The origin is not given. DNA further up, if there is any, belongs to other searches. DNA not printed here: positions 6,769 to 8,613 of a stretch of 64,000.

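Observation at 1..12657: Large phage-borne nucleotide-sugar synthesis and glycosylation island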

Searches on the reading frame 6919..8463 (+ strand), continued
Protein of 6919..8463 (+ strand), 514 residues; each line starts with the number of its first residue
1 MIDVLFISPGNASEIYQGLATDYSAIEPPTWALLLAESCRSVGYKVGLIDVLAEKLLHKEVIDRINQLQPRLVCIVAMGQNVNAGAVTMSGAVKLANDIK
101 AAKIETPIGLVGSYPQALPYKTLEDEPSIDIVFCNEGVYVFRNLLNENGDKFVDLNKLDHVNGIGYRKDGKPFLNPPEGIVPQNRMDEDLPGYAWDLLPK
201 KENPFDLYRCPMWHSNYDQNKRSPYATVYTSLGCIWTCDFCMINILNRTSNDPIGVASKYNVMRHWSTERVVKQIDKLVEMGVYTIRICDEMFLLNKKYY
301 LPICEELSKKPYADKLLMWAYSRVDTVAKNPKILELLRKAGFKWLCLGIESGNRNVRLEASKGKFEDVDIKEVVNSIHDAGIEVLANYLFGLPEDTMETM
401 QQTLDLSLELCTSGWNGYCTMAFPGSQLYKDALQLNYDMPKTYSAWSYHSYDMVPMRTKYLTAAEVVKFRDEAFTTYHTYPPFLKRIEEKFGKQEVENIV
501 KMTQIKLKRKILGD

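Call 36: find_related_loci(query=A1, collection=genome_contigs, flank=10000)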
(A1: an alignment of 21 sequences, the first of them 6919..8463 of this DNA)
Query A1 (514 aa) in genome_contigs; peptide patterns used: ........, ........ (x = any residue, [..] = any of these).
599 stretches matched a pattern (row limit reached: there are more); 476 encode a relative of the query (tblastn E <= 1e-3); the best 80 are kept; 80 distinct loci.
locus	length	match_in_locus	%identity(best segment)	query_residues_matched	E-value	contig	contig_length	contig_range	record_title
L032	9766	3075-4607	68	1-514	0e+0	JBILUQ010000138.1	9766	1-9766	MAG: Chthoniobacteraceae bacterium isolate ME2018-08-06_3300044608_group8_bin90 Rohwer_bin2557_scaffold_10446_c1, whole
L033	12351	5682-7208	62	2-514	0e+0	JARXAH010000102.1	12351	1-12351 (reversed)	MAG: Bacteriovoracaceae bacterium isolate B02.bin.3 k141_42605, whole genome shotgun sequence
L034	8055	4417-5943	60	2-514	0e+0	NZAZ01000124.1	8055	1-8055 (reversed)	MAG: Rhodospirillaceae bacterium isolate ARS16 MHASMcontig_617944, whole genome shotgun sequence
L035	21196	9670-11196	59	2-514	0e+0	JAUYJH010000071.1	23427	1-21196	MAG: Deltaproteobacteria bacterium isolate C24_metabat.bin.128 C24_k141_774536, whole genome shotgun sequence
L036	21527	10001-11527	60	2-514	0e+0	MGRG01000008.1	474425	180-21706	MAG: Deltaproteobacteria bacterium RIFCSPHIGHO2_01_FULL_43_49 rifcsphigho2_01_scaffold_37, whole genome shotgun sequence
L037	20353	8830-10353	59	1-512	0e+0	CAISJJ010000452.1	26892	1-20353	MAG: uncultured Bacteroidales bacterium isolate Ja1_bin-1976 genome assembly, contig: bin-1976:452/547, whole genome sho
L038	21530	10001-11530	58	1-514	0e+0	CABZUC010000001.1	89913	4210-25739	MAG: uncultured Alphaproteobacteria bacterium isolate AG-337-P20 genome assembly, contig: AG-337-P20_NODE_1, whole genom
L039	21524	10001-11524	57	1-512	0e+0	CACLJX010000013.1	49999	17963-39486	MAG: uncultured Alphaproteobacteria bacterium isolate AG-464-G03 genome assembly, contig: AG-464-G03_NODE_13, whole geno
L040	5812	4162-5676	58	6-514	0e+0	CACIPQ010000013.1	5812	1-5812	uncultured Pelagibacteraceae bacterium isolate AG-439-C08 genome assembly, contig: AG-439-C08_NODE_13, whole genome shot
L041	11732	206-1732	57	2-514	0e+0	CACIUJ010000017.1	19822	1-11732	uncultured Pelagibacteraceae bacterium isolate AG-439-E07 genome assembly, contig: AG-439-E07_NODE_17, whole genome shot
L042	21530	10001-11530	58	1-514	0e+0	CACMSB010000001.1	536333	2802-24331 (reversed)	MAG: uncultured Pelagibacteraceae bacterium isolate AG-892-B11 genome assembly, contig: AG-892-B11_NODE_1, whole genome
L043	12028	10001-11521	56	2-512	0e+0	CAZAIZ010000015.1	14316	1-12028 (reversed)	MAG TPA_asm: uncultured Pedosphaera sp. isolate SRP260945_co1_342 genome assembly, contig: NODE_6994_length_14316_cov_9.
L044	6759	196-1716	56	2-512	0e+0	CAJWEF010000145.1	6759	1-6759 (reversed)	MAG TPA_asm: uncultured Acidiferrobacteraceae bacterium isolate ERR599015_bin.25_MetaBAT_v2.12.1_MAG genome assembly, co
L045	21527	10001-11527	56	2-514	0e+0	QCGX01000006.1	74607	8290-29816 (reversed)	Pelagibacteraceae bacterium AG-390-C22 Ga0172141_106, whole genome shotgun sequence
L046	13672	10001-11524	57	3-514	0e+0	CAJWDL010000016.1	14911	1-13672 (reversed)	MAG TPA_asm: uncultured Candidatus Pelagibacter sp. isolate ERR599062_bin.175_MetaBAT_v2.12.1_MAG genome assembly, conti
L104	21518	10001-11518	51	2-514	1e-169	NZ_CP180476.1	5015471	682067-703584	Methylomonas sp. TEB chromosome, complete genome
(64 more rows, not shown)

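Call 39: search_protein_families(library=pfam, proteins=[L104:45-1178:+, L104:1185-2495:+, L104:2649-3746:-, L104:4303-6540:+, L104:15594-16313:+, L104:16160-16888:+, L104:16878-17852:+, L104:17883-18482:+, L104:18598-19389:+, L104:19448-20779:+], max_evalue=0.001)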
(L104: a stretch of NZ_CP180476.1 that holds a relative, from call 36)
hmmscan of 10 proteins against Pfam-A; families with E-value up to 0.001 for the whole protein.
L104:45-1178:+ (377 aa): 1 family
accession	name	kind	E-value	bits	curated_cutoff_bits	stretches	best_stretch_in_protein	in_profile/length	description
PF09423.15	PhoD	-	9.3e-94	314.8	27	1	1-346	14-343/343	PhoD-like phosphatase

L104:1185-2495:+ (436 aa): 1 family
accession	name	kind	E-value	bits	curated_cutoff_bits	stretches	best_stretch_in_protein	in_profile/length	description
PF03009.23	GDPD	-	1.1e-43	150.5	23.6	1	68-406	1-244/244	Glycerophosphoryl diester phosphodiesterase family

L104:2649-3746:- (365 aa): 3 families
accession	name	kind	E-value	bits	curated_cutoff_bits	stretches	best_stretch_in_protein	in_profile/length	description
PF05598.16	DUF772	-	5.8e-23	81.1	23.1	1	53-128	1-74/74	Transposase domain (DUF772)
PF01609.27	DDE_Tnp_1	-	1.5e-14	54.7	23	1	200-346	27-200/200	Transposase DDE domain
PF13751.12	DDE_Tnp_1_6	-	3.6e-09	37.4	25.1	1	277-350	52-125/125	Transposase DDE domain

L104:4303-6540:+ (745 aa): 2 families
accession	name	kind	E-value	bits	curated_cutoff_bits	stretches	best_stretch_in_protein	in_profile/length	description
PF00521.26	DNA_topoisoIV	-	2.5e-142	475.2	31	1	31-467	1-431/432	DNA gyrase/topoisomerase IV, subunit A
PF03989.18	DNA_gyraseA_C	-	6.3e-11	42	27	1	594-638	1-47/48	DNA gyrase C-terminal domain, beta-propeller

L104:15594-16313:+ (239 aa): 2 families
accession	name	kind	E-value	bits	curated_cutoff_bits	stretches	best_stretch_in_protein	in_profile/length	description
PF00483.29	NTP_transferase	-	8.4e-19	68.5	21.2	1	4-234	2-244/245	Nucleotidyl transferase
PF12804.13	NTP_transf_3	-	3.1e-12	47.4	27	1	4-142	1-130/160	MobA-like NTP transferase domain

L104:16160-16888:+ (242 aa): 2 families
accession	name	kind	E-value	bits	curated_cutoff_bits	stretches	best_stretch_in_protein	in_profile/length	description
PF13580.11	SIS_2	-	7.6e-20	71.8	27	1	76-192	18-134/138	SIS domain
PF01380.27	SIS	-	1.4e-05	25.3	25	0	162-221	54-119/131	SIS domain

L104:16878-17852:+ (324 aa): 7 families
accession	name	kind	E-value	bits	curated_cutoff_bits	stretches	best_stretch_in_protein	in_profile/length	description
PF01370.27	Epimerase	-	1.8e-31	109.8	20.9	1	17-246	1-240/240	NAD dependent epimerase/dehydratase family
PF16363.11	GDP_Man_Dehyd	-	1.8e-19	70.8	27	1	18-308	1-331/332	GDP-mannose 4,6 dehydratase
PF01073.25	3Beta_HSD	-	5.7e-07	29.3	22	1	18-93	1-77/280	3-beta hydroxysteroid dehydrogenase/isomerase family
PF04321.23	RmlD_sub_bind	-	8.8e-07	28.7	27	1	16-193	2-163/287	RmlD substrate binding domain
PF05368.20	NmrA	-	1.6e-06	28.4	27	1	16-88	4-75/298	NmrA-like family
PF02719.21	Polysacc_synt_2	-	2.5e-06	27.3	20.2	1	17-114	1-109/293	Polysaccharide biosynthesis protein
PF13460.12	NAD_binding_10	-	7.7e-06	26.3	27.2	1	21-168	1-132/184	NAD(P)H-binding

L104:17883-18482:+ (199 aa): 1 family
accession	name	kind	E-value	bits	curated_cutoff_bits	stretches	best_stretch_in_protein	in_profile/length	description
PF00293.34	NUDIX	-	1.5e-08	35.2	21.1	1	80-115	25-59/134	NUDIX domain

L104:18598-19389:+ (263 aa): 1 family
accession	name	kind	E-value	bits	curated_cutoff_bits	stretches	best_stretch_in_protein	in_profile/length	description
PF01061.29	ABC2_membrane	-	2.3e-14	53.9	26.9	1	15-220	3-209/211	ABC-2 type transporter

L104:19448-20779:+ (443 aa): 5 families
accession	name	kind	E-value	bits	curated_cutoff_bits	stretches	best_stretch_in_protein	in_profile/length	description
PF00005.33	ABC_tran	-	3.6e-22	79.9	25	1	44-176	1-136/137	ABC transporter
PF14524.12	Wzt_C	-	2e-18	67.2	30.4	1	290-426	2-143/143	Wzt C-terminal domain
PF13476.12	AAA_23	-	2.9e-06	28.5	27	1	45-90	11-52/201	AAA domain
PF13555.12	AAA_29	-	6.4e-05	23.1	27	1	49-81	17-49/61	P-loop containing region of AAA domain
PF13304.12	AAA_21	-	0.00025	21.6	27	0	56-74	1-19/304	AAA domain, putative AbiEii toxin, Type IV TA system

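Call 47: search_protein_families(library=pfam, proteins=[L023:9984-10583:+, L023:10580-11110:+, L023:14205-14741:+, L009:16274-16810:+, L002:13270-14229:+, L002:14226-15146:+], max_evalue=0.01)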
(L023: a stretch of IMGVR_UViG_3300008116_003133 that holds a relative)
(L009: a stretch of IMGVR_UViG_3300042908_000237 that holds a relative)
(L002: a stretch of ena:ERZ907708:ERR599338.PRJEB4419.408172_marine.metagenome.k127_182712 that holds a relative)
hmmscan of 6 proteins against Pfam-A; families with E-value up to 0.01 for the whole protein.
L023:9984-10583:+ (199 aa): 3 families
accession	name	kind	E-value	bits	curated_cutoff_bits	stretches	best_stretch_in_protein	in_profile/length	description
PF00676.26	E1_dh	-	2.8e-15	56.5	22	1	6-163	6-172/300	Dehydrogenase E1 component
PF02775.26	TPP_enzyme_C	-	7.6e-07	29.5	21.9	1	91-176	27-101/151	Thiamine pyrophosphate enzyme, C-terminal TPP binding domain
PF13292.11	DXP_synthase_N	-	2.2e-05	24.3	21.2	1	85-159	104-178/274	1-deoxy-D-xylulose-5-phosphate synthase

L023:10580-11110:+ (176 aa): 1 family
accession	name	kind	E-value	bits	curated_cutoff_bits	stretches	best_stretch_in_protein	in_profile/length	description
PF02779.29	Transket_pyr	-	9e-10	38.9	27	1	13-168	16-167/174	Transketolase, pyrimidine binding domain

L023:14205-14741:+ (178 aa): 0 families

L009:16274-16810:+ (178 aa): 1 family
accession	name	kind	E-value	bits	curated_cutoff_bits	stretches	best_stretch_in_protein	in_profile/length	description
PF04542.20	Sigma70_r2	-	0.0065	16.7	24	0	64-110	24-70/71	Sigma-70 region 2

L002:13270-14229:+ (319 aa): 0 families

L002:14226-15146:+ (306 aa): 2 families
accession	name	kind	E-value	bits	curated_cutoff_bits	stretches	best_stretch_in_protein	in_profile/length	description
PF24785.1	RXYLT1_C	-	0.00038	20.4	27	1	151-226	31-106/187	RXYLT1 C-terminal domain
PF03016.20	Exostosin_GT47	-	0.0012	18.7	33.4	1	140-229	173-260/293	Exostosin GT47 domain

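Call 52: search_solved_structures(query=A1, max_evalue=0.01, show_alignments=0)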
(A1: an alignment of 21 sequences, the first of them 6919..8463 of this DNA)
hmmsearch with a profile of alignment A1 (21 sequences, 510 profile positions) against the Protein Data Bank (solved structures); distinct sequences matched with E-value up to 0.01: 5.
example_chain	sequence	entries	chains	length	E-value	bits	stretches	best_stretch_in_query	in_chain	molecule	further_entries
6fd2_B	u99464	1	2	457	1.6e-15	59.7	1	222-434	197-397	Putative apramycin biosynthetic oxidoreductase 4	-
9ccb_A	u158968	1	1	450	9.7e-09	37.3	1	320-426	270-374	Radical SAM core domain-containing protein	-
6wte_A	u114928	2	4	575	0.0012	20.5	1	253-406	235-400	B12-binding domain-containing protein | Tryptophan-C2-methyltransferase containing B12-binding domain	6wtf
7kdx_A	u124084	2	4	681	0.002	19.8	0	93-176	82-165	Methyltransferase TokK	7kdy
9n1b_A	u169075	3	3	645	0.0075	17.9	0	207-398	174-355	Radical SAM protein | Radical SAM enzyme CysS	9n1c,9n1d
